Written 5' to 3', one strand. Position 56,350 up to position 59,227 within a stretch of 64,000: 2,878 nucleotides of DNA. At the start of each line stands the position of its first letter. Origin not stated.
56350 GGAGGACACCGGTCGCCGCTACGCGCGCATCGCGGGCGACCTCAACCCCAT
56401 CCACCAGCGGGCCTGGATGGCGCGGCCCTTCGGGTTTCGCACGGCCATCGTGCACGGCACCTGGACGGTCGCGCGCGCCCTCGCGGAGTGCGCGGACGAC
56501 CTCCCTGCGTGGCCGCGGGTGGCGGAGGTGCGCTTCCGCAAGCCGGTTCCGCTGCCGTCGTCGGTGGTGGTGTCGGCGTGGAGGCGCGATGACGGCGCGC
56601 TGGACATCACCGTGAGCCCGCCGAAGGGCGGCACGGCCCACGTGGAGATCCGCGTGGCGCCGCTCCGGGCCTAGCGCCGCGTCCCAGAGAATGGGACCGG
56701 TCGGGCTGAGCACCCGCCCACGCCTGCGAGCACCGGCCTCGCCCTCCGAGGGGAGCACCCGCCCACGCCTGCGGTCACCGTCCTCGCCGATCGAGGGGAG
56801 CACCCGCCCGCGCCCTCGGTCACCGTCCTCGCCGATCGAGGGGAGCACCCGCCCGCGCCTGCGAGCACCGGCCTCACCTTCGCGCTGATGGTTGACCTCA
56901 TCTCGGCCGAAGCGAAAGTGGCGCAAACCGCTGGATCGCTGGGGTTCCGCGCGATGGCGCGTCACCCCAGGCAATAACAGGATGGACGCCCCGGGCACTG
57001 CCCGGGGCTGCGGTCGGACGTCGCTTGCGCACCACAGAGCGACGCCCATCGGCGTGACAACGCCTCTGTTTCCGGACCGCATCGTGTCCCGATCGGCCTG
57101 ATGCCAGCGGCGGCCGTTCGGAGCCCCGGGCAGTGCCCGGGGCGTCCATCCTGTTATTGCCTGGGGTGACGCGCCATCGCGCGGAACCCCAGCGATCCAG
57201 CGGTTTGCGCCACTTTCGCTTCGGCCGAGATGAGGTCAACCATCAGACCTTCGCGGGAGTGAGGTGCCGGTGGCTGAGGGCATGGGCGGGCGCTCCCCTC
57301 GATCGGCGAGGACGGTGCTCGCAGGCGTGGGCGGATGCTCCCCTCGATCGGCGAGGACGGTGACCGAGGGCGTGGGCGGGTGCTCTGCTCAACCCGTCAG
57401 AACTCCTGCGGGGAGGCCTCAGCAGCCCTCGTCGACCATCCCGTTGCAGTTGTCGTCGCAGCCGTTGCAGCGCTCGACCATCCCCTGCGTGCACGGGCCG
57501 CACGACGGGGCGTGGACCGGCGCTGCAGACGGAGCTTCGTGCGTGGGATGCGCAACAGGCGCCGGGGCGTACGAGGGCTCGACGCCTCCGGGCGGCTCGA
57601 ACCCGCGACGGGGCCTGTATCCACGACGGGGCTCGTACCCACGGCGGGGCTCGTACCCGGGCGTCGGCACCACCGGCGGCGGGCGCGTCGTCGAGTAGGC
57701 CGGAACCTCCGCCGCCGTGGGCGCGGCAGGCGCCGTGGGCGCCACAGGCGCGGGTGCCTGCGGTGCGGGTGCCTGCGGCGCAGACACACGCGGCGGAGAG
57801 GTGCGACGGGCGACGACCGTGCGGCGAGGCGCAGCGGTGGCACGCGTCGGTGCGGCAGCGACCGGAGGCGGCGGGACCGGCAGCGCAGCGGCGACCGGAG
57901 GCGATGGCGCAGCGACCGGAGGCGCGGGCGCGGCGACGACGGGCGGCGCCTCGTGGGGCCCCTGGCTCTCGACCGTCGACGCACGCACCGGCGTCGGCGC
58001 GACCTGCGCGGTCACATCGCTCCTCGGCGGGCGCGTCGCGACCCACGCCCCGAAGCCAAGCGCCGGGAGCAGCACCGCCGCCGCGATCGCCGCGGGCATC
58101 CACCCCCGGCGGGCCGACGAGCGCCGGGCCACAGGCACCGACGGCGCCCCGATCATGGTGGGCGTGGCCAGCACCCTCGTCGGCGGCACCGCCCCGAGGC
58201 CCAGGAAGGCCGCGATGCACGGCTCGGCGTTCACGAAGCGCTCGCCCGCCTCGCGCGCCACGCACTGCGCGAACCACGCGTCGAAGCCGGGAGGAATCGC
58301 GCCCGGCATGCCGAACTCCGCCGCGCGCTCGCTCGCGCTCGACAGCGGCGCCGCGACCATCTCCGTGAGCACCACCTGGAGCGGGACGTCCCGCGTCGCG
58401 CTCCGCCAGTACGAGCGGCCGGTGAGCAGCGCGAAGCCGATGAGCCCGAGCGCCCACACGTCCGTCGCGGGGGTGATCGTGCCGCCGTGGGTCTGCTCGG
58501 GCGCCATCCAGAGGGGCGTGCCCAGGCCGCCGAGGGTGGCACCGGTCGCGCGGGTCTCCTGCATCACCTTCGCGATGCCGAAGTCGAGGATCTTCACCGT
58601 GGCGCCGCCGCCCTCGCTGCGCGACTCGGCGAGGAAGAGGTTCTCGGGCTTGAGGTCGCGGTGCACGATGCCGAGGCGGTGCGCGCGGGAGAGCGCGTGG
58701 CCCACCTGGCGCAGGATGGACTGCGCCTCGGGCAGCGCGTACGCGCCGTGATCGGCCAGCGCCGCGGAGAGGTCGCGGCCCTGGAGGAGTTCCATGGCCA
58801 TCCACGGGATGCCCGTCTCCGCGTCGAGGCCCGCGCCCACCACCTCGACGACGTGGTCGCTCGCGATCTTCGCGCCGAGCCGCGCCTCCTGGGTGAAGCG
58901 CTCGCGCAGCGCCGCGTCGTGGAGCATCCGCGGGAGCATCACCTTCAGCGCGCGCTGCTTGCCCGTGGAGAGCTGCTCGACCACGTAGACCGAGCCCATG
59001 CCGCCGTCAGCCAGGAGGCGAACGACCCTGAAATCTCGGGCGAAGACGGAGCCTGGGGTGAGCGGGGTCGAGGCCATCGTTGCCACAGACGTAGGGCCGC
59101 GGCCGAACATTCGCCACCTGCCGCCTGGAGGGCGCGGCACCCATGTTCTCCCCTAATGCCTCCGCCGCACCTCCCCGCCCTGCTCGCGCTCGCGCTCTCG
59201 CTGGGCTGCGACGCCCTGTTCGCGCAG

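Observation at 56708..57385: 678-bp nested palindrome with perfect 125-bp arms and mirrored 45-bp tandem arrays between two convergent genes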

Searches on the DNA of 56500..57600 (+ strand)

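Call 5: search_rna_families(source=window, start=56500, end=57600, threshold=evalue, max_evalue=10, show_alignments=3)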
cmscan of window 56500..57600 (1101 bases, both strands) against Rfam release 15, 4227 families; matches with E-value up to 10: 9.
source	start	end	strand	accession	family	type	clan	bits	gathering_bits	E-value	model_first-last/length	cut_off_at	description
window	57013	57150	+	RF02868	ncS037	Gene; sRNA;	-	22.3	112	0.35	1-152/152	no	Burkholderia sRNA 37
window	56981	57050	-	RF02868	ncS037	Gene; sRNA;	-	21.3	112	0.55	1-152/152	no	Burkholderia sRNA 37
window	56981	57011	-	RF01340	CRISPR-DR29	Gene; CRISPR;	-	19.5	39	0.37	1-37/37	no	CRISPR RNA direct repeat element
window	56884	56971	+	RF02882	MH_s36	Gene; sRNA;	-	19.4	46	2.6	1-92/92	no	Mesorhizobail RNA 36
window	56971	57007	-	RF02401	ClpQY_promoter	Cis-reg;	-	18.8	42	0.2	1-37/57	no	ClpQY promoter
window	57124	57160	+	RF02401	ClpQY_promoter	Cis-reg;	-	18.8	42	0.2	1-37/57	no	ClpQY promoter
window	57160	57247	-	RF02882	MH_s36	Gene; sRNA;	-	16.8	46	8.8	1-92/92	no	Mesorhizobail RNA 36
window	57120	57150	+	RF01340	CRISPR-DR29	Gene; CRISPR;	-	15.2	39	6.3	1-37/37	no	CRISPR RNA direct repeat element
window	56934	57038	-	RF01757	sbcD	Gene; sRNA;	-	14.1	40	4.9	1-155/155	no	sbcD RNA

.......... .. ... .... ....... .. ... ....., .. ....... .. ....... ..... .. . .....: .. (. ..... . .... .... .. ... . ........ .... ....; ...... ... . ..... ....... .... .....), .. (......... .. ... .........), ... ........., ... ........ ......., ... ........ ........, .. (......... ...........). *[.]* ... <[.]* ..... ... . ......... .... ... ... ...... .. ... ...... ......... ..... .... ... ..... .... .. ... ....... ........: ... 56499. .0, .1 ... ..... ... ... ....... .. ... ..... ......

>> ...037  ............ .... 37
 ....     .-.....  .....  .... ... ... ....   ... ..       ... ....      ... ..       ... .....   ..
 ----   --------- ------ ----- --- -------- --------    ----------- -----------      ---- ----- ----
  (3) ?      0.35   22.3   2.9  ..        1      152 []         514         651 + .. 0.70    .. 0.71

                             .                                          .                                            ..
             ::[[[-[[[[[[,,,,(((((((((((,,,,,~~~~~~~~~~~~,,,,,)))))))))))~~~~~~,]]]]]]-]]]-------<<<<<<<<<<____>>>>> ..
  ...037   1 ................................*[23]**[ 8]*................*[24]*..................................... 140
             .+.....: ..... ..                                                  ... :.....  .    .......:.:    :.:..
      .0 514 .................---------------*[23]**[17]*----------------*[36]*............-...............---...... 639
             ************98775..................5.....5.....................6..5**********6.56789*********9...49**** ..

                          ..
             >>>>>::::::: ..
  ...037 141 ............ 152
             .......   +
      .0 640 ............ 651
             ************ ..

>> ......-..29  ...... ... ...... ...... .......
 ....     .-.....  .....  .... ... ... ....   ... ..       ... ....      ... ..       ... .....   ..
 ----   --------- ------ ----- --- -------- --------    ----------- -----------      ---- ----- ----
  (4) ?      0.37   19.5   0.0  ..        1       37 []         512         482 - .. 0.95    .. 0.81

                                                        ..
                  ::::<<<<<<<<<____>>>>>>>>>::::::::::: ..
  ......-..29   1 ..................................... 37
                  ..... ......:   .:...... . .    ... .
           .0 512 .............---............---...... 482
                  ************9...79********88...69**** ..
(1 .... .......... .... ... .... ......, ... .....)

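Call 70: build_rna_model(alignment_id=A3, structure=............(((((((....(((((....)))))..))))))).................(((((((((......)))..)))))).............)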
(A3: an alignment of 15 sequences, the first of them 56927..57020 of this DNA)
Model R1 built from alignment A3 (15 sequences, 102 columns); structure: as given.
model positions 92; base pairs 21; branch points 1; effective number of sequences 2.4; information 0.62 bits per position. Calibrated on 0.2 Mb of random sequence (short: E-values are rough).
structure used (alignment columns):
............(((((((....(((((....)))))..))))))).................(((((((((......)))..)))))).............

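Call 71: search_with_rna_model(model_id=R1, sources=[window, L004, L015, L019, L021, L022, L023, L026, L028, L029, L030, L031], max_evalue=1, make_alignment=true)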
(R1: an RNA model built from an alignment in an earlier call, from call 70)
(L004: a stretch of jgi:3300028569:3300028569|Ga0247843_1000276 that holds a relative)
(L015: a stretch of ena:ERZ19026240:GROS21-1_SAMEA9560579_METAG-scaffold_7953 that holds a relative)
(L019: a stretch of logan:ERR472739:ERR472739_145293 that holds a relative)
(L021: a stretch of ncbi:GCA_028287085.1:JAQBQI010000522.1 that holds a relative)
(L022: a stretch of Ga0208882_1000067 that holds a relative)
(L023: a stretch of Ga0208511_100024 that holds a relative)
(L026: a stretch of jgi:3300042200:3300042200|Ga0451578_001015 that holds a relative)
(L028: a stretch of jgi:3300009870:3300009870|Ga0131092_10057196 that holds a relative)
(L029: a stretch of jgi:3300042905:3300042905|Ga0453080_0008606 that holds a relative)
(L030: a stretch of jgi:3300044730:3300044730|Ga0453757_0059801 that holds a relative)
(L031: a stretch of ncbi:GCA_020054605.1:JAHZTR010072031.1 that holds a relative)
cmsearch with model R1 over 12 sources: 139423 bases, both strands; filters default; matches with E-value up to 1: 42.
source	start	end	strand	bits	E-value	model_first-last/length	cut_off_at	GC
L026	4456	4549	-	104.6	4.8e-18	1-92/92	no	0.72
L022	2078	2170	-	102.1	1.4e-17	1-92/92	no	0.73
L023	6638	6730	-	102.1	1.4e-17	1-92/92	no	0.73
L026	3856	3949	+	102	1.5e-17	1-92/92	no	0.74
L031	4493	4584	+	101.8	1.7e-17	1-92/92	no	0.72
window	57111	57204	-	101.7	1.7e-17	1-92/92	no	0.72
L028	2189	2280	-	101.1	2.3e-17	1-92/92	no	0.74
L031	5080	5172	-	100.9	2.5e-17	1-92/92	no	0.73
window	56927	57018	+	100.4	3.1e-17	1-92/92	no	0.72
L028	1616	1707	+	100.2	3.3e-17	1-92/92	no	0.73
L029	1676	1770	-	65.1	1.9e-10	1-92/92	no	0.76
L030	1388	1482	-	65.1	1.9e-10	1-92/92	no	0.76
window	1130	1215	-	59.4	2.4e-09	1-92/92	no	0.74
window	992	1074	+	52.8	4.5e-08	1-92/92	no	0.73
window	3986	4074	-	47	6e-07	1-92/92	no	0.76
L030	570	663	+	46.9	6.3e-07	1-92/92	no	0.83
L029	858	951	+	46.7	6.9e-07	1-92/92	no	0.84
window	3413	3499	+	41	8.5e-06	1-92/92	no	0.75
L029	1025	1105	-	33.4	0.00025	1-92/92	no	0.72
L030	737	817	-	33.4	0.00025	1-92/92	no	0.72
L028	2225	2320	+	22.2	0.036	1-92/92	no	0.7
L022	2115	2170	+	22.1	0.036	1-92/92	no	0.68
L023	6675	6730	+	22.1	0.036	1-92/92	no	0.68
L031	4454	4548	-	21.4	0.051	1-92/92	no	0.68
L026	4494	4579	+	21.3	0.053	1-92/92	no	0.7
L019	2396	2481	-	20.6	0.073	1-92/92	no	0.72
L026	3837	3911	-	20.2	0.087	1-92/92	no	0.69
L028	1577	1671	-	19.5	0.12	1-92/92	no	0.69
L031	5129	5160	+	18.3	0.2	13-44/92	no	0.75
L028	1677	1704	-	17.9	0.24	55-82/92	no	0.86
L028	2192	2219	+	17.9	0.24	55-82/92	no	0.86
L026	3917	3937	-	17.5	0.28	62-82/92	no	0.9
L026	4468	4488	+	17.5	0.28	62-82/92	no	0.9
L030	675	768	+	17.3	0.31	1-92/92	no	0.71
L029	966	1056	+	16.3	0.48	1-92/92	no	0.69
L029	1640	1717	+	14.8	0.96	1-92/92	no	0.74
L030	1352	1429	+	14.8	0.96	1-92/92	no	0.74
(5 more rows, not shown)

Alignment A4: 42 matches aligned to the model, 124 columns, each read 5' to 3' on its own strand. Consensus structure (alignment columns), stored with it:
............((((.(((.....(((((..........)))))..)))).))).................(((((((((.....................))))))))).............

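Call 72: search_with_rna_model(model_id=R1, sources=[window, L023, L026, L028, L029, L031], max_evalue=0.001, make_alignment=true)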
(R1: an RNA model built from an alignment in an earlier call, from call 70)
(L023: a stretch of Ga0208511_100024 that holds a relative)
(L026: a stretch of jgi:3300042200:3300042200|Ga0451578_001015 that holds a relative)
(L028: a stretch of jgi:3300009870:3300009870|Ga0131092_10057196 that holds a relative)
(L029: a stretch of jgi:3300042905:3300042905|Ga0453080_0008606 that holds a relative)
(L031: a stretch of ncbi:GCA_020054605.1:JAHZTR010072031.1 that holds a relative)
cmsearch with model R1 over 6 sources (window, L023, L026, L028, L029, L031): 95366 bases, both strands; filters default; matches with E-value up to 0.001: 16.
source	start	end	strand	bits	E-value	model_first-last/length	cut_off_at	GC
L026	4456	4549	-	104.6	3.3e-18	1-92/92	no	0.72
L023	6638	6730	-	102.1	9.9e-18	1-92/92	no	0.73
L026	3856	3949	+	102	1e-17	1-92/92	no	0.74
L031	4493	4584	+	101.8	1.1e-17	1-92/92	no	0.72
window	57111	57204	-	101.7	1.2e-17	1-92/92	no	0.72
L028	2189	2280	-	101.1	1.5e-17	1-92/92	no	0.74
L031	5080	5172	-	100.9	1.7e-17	1-92/92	no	0.73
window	56927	57018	+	100.4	2.1e-17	1-92/92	no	0.72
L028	1616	1707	+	100.2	2.3e-17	1-92/92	no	0.73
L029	1676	1770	-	65.1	1.3e-10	1-92/92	no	0.76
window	1130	1215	-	59.4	1.6e-09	1-92/92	no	0.74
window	992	1074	+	52.8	3.1e-08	1-92/92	no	0.73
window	3986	4074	-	47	4.1e-07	1-92/92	no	0.76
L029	858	951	+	46.7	4.7e-07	1-92/92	no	0.84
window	3413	3499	+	41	5.8e-06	1-92/92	no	0.75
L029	1025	1105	-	33.4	0.00017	1-92/92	no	0.72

Alignment A5: 16 matches aligned to the model, 103 columns, each read 5' to 3' on its own strand. Consensus structure (alignment columns), stored with it:
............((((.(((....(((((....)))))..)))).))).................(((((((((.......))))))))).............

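Call 80: search_dna_similar(query=window:56885-57246:+, collection=plasmids, mode=distant, max_evalue=0.001, max_rows=15)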
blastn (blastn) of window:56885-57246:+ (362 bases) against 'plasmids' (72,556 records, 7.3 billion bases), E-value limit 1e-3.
No match.

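Call 85: search_with_rna_model(model_id=R1, sources=[L032, L033, L035, L034], max_evalue=0.01)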
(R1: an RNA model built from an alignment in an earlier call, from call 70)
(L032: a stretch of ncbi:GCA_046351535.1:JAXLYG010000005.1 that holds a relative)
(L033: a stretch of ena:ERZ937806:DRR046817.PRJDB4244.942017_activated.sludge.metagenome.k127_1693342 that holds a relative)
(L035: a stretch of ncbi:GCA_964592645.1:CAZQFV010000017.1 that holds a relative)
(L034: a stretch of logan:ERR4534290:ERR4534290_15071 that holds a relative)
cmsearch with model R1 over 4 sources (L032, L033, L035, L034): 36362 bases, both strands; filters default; matches with E-value up to 0.01: 6.
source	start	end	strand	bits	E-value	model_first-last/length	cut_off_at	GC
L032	9589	9666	+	60.2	4.5e-10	1-92/92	no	0.76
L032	9784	9870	+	55.9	3e-09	1-92/92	no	0.77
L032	9707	9778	-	47.7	1.1e-07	13-85/92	no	0.71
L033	98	168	-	45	3.8e-07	13-85/92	no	0.72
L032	9886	9974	-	44.1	5.5e-07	1-92/92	no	0.69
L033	1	64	+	39.1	5.1e-06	26-92/92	5'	0.7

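Call 93: build_rna_model(alignment_id=A6, structure=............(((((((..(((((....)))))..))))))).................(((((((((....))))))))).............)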
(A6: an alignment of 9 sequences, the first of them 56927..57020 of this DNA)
Model R2 built from alignment A6 (9 sequences, 96 columns); structure: as given.
model positions 94; base pairs 21; branch points 1; effective number of sequences 0.92; information 0.607 bits per position. Calibrated on 0.2 Mb of random sequence (short: E-values are rough).
structure used (alignment columns):
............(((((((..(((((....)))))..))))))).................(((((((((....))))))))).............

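Call 94: search_with_rna_model(model_id=R2, sources=[window, L029, L032, L004, L021, L015, L035], max_evalue=0.1)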
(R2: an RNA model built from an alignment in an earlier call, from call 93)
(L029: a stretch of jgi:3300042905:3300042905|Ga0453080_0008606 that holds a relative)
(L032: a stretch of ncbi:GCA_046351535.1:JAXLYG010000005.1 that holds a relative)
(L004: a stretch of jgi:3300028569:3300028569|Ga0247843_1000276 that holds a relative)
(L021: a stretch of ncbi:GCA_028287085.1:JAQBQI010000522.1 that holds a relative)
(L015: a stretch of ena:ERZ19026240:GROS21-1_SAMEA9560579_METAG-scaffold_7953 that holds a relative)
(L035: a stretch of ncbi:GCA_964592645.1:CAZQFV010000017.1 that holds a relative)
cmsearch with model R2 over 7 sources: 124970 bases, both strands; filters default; matches with E-value up to 0.1: 18.
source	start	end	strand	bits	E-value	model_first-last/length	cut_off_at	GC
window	56927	57020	+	118.3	9.1e-28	1-94/94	no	0.72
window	57111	57204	-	118.1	1e-27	1-94/94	no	0.72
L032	9589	9678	+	59.4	6.9e-13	1-94/94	no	0.74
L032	9784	9867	+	51.6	6.4e-11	1-94/94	no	0.77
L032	9707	9778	-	40.1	5.3e-08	13-85/94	no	0.71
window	992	1076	+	31.6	7.7e-06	1-94/94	no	0.73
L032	9886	9974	-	29.6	2.4e-05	1-94/94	no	0.69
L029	1673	1770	-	29.1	3.2e-05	1-94/94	no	0.76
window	1132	1215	-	27.8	6.9e-05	1-94/94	no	0.74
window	57149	57227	+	26.9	0.00012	1-94/94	no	0.66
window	56904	56982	-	26.9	0.00012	1-94/94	no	0.66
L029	1016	1100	-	25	0.00036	1-94/94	no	0.69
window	3987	4074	-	23.4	0.00087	1-94/94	no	0.76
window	56988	57015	-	20.4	0.0052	55-82/94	no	0.86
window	57123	57143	+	19.5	0.0085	62-82/94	no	0.9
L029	966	1058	+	17.9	0.022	1-94/94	no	0.68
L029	870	946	+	17.5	0.027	13-87/94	no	0.81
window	3413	3501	+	16.5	0.049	1-94/94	no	0.75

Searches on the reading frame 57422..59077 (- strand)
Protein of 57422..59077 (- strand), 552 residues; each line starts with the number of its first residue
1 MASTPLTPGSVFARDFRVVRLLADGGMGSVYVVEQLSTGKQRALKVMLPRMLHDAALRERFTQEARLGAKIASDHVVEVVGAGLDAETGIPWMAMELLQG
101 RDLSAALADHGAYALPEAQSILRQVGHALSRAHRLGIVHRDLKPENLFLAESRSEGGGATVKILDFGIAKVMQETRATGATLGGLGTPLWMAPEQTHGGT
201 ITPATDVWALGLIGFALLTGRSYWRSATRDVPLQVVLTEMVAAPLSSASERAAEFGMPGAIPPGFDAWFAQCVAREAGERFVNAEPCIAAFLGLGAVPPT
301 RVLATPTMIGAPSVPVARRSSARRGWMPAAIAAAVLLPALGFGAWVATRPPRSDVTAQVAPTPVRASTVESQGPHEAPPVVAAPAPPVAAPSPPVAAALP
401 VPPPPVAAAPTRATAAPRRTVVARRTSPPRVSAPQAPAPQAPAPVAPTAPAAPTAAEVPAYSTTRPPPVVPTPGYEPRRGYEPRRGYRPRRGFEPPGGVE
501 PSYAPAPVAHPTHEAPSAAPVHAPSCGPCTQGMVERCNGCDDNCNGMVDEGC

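Call 78: search_protein_families(library=pfam, proteins=[window:57422-59077:-], max_evalue=0.001)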
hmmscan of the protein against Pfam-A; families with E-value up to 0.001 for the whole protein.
window:57422-59077:- (552 aa): 4 families
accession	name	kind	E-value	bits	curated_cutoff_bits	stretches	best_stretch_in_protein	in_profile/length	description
PF00069.31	Pkinase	-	1.2e-37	130.2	31.7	1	17-244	2-217/263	Protein kinase domain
PF07714.23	PK_Tyr_Ser-Thr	-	1.3e-23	84.1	23.1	1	19-227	4-209/258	Protein tyrosine and serine/threonine kinase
PF06293.20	Kdo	-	6e-07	29.5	21.3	1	99-167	101-167/207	Lipopolysaccharide kinase (Kdo/WaaP) family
PF01636.29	APH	-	1.1e-05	25.7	23.2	0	53-135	28-110/239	Phosphotransferase enzyme family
